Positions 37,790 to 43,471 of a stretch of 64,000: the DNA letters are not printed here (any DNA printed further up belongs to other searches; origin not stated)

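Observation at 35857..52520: A roughly 16.6 kb single-strand envelope supercluster links polysaccharide genes, a C25/PorU-like T9SS peptidase and an OMP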

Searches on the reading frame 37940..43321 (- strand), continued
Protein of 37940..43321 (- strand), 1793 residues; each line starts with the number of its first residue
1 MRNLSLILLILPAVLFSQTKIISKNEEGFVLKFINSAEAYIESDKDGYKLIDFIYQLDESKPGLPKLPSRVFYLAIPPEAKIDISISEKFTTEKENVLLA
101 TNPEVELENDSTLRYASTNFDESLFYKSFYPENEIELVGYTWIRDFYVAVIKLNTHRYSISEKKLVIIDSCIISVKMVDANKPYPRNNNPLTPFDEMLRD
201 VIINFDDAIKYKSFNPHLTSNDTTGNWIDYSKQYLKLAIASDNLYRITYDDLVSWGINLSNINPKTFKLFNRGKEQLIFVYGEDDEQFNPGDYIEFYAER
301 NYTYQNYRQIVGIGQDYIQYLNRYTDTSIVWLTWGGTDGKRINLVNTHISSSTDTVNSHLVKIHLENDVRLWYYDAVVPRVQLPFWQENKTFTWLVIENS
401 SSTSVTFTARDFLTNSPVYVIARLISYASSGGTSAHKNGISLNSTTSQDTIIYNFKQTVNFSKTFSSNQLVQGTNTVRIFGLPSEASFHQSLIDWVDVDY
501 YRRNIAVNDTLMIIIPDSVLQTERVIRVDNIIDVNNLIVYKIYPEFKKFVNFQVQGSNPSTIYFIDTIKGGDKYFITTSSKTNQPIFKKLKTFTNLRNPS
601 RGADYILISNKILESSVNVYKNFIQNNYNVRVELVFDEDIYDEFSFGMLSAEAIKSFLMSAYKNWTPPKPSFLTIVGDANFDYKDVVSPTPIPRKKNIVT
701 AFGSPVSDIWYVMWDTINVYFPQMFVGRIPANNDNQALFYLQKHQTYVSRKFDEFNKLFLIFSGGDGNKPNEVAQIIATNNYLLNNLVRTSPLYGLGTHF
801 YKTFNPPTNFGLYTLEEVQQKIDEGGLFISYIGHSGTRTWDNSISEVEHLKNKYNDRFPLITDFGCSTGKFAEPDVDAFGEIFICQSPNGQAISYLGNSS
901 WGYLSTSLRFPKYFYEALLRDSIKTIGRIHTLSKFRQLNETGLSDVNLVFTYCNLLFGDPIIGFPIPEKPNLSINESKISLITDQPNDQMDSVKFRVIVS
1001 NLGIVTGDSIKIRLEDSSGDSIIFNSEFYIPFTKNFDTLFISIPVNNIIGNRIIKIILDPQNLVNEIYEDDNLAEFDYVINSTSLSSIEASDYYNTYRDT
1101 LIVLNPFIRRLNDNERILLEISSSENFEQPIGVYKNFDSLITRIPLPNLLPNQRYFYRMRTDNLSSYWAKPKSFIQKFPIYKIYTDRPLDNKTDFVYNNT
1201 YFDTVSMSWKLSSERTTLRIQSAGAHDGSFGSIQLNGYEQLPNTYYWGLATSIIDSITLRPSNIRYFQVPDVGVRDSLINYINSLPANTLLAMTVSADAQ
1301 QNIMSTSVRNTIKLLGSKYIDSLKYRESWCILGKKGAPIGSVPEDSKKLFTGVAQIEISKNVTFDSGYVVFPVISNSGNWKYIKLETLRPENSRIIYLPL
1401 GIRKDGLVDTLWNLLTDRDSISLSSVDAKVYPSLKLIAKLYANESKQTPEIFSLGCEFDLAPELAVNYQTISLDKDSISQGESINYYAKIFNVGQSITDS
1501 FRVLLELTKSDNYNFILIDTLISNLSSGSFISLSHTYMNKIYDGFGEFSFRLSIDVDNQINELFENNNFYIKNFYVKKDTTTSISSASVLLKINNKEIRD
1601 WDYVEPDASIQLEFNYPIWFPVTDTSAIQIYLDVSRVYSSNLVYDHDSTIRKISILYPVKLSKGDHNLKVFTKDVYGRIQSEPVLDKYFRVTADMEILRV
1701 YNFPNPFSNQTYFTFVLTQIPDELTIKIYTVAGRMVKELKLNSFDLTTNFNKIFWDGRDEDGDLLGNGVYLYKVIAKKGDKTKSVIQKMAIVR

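Call 27: find_homologous_proteins(query=L010:9746-15565:+, max_evalue=1e-20)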
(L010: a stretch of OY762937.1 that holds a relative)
Query L010:9746-15565:+ (1939 aa): 71 proteins with E <= 1e-20 among 8000 candidates.
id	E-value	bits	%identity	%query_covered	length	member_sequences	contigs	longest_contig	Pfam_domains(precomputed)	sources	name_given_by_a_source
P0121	0.0e+0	4430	100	100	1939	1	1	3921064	PF08126.17,PF07705.18,PF13860.13,PF01364.25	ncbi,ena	-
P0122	0.0e+0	3613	80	100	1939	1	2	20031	PF08126.17,PF07705.18,PF13860.13,PF01364.25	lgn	-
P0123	0.0e+0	3586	79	100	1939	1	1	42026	PF08126.17,PF07705.18,PF13860.13,PF01364.25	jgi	jgi:hypothetical protein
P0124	0.0e+0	3515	79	98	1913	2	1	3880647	PF08126.17,PF07705.18,PF13860.13,PF01364.25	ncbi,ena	-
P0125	0.0e+0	3070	68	99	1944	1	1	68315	PF08126.17,PF07705.18,PF01364.25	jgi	jgi:hypothetical protein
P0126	0.0e+0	2293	51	99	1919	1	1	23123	PF08126.17,PF07705.18,PF01364.25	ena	-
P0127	0.0e+0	1505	39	99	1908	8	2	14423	PF08126.17,PF07705.18,PF13860.13,PF01364.25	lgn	-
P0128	0.0e+0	1502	39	99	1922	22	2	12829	PF08126.17,PF07705.18,PF13860.13,PF01364.25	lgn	-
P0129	0.0e+0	1498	40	98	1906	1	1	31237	PF08126.17,PF07705.18,PF13860.13,PF01364.25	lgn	-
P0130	0.0e+0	1491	39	99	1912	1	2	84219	PF08126.17,PF07705.18,PF13860.13,PF01364.25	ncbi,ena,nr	ncbi:lys-gingipain precursor [bacterium BMS3Abin03]|nr:lys-gingipain precursor [bacterium BMS3Abin03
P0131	0.0e+0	1491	40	99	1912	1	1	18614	PF08126.17,PF07705.18,PF01364.25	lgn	-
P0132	0.0e+0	1476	39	99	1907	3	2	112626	PF08126.17,PF07705.18,PF13860.13,PF01364.25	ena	-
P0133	0.0e+0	1449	38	99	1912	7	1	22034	PF08126.17,PF18962.8,PF07705.18,PF13860.13,PF01364.25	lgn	-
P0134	0.0e+0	1447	39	98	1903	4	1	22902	PF08126.17,PF07705.18,PF13860.13,PF01364.25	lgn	-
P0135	0.0e+0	1442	38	99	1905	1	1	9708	PF08126.17,PF07705.18,PF01364.25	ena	-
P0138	0.0e+0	1420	38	98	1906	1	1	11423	PF08126.17,PF07705.18,PF13860.13,PF01364.25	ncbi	-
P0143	0.0e+0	1391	37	99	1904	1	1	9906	PF08126.17,PF07705.18,PF13860.13,PF01364.25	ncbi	-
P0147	0.0e+0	1375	37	98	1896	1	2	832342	PF08126.17,PF18962.8,PF07705.18,PF13860.13,PF01364.25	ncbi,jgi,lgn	-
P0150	0.0e+0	1333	36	98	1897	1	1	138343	PF08126.17,PF07705.18,PF01364.25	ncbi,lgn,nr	ncbi:MAG: C25 family cysteine peptidase [Ignavibacteriales bacterium]|nr:C25 family cysteine peptida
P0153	0.0e+0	1269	35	99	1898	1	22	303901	PF08126.17,PF07705.18,PF13860.13,PF01364.25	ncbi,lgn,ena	-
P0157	0.0e+0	1187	34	98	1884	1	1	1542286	PF08126.17,PF07705.18,PF13860.13,PF01364.25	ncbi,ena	-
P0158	0.0e+0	1148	40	72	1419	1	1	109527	PF08126.17,PF07705.18,PF01364.25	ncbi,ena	-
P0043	9.5e-91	323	23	57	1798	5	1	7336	PF15711.11,PF18962.8,PF07705.18,PF13860.13,PF01364.25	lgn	-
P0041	1.0e-83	300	31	19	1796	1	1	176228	PF15711.11,PF18962.8,PF07705.18,PF13860.13,PF01364.25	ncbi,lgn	-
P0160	2.6e-83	298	25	51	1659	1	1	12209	PF15711.11,PF13860.13,PF01364.25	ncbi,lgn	-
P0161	5.7e-79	284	24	48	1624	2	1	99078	PF01364.25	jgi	jgi:hypothetical protein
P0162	3.0e-77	278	24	49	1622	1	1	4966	PF15711.11,PF01364.25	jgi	jgi:hypothetical protein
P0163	2.6e-68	249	27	22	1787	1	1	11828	PF15711.11,PF07705.18,PF13860.13,PF01364.25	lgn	-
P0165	4.1e-62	228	27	21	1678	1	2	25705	PF01364.25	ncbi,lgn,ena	-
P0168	2.6e-55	206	29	21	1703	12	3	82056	PF13860.13,PF01364.25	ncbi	-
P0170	2.0e-52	196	28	21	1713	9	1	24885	PF13860.13,PF01364.25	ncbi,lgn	ncbi:MAG: C25 family cysteine peptidase [Crocinitomicaceae bacterium]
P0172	1.7e-50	190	35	11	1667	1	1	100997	PF15711.11,PF07705.18,PF13860.13,PF01364.25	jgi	-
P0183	4.1e-31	125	22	40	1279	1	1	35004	PF01364.25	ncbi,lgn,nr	ncbi:MAG: type IX secretion system sortase PorU [Bacteroidales bacterium]|nr:type IX secretion syste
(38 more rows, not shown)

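Call 28: list_cluster_members(proteins=[P0121, P0124, P0130, P0138, P0143, P0147, P0150, P0153, P0157, P0158])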
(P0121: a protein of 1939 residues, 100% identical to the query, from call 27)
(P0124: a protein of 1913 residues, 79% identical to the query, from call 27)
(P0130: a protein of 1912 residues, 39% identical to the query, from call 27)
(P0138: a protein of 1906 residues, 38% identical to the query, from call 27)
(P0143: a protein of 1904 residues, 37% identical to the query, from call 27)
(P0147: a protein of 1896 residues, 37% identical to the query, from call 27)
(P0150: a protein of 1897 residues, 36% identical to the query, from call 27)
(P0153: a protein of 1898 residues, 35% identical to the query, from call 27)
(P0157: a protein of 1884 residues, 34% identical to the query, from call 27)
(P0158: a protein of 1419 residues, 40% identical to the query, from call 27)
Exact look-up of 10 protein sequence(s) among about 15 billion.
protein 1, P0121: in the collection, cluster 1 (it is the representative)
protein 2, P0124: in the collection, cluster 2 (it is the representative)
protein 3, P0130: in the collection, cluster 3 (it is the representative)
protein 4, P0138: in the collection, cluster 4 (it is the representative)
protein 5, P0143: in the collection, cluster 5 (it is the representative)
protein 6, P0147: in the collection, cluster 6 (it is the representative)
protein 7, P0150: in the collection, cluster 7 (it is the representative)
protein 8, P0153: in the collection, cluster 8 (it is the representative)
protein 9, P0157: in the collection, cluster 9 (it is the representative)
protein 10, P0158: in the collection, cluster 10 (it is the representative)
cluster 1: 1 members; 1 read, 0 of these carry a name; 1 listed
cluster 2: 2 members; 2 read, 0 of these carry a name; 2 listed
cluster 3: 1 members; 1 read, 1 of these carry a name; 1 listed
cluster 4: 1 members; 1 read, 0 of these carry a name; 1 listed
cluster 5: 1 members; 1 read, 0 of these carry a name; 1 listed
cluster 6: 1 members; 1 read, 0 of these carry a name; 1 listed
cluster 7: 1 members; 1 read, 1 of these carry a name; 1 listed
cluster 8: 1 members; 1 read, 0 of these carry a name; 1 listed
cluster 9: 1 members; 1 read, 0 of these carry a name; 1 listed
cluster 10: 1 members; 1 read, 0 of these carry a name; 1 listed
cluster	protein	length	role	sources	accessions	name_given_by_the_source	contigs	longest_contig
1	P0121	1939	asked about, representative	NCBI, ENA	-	-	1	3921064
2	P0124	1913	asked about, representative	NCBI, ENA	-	-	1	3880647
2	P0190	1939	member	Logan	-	-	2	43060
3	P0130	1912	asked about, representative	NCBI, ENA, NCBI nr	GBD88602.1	lys-gingipain precursor [bacterium BMS3Abin03]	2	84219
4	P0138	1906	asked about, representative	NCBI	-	-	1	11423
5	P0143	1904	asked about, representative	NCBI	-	-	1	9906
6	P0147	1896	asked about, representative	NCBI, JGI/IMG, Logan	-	-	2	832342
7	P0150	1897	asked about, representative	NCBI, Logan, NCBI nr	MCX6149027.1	MAG: C25 family cysteine peptidase [Ignavibacteriales bacterium] | C25 family cysteine peptidase [Ignavibacteriales bacterium]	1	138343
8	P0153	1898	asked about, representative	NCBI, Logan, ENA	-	-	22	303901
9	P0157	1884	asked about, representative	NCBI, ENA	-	-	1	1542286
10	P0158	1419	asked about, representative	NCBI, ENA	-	-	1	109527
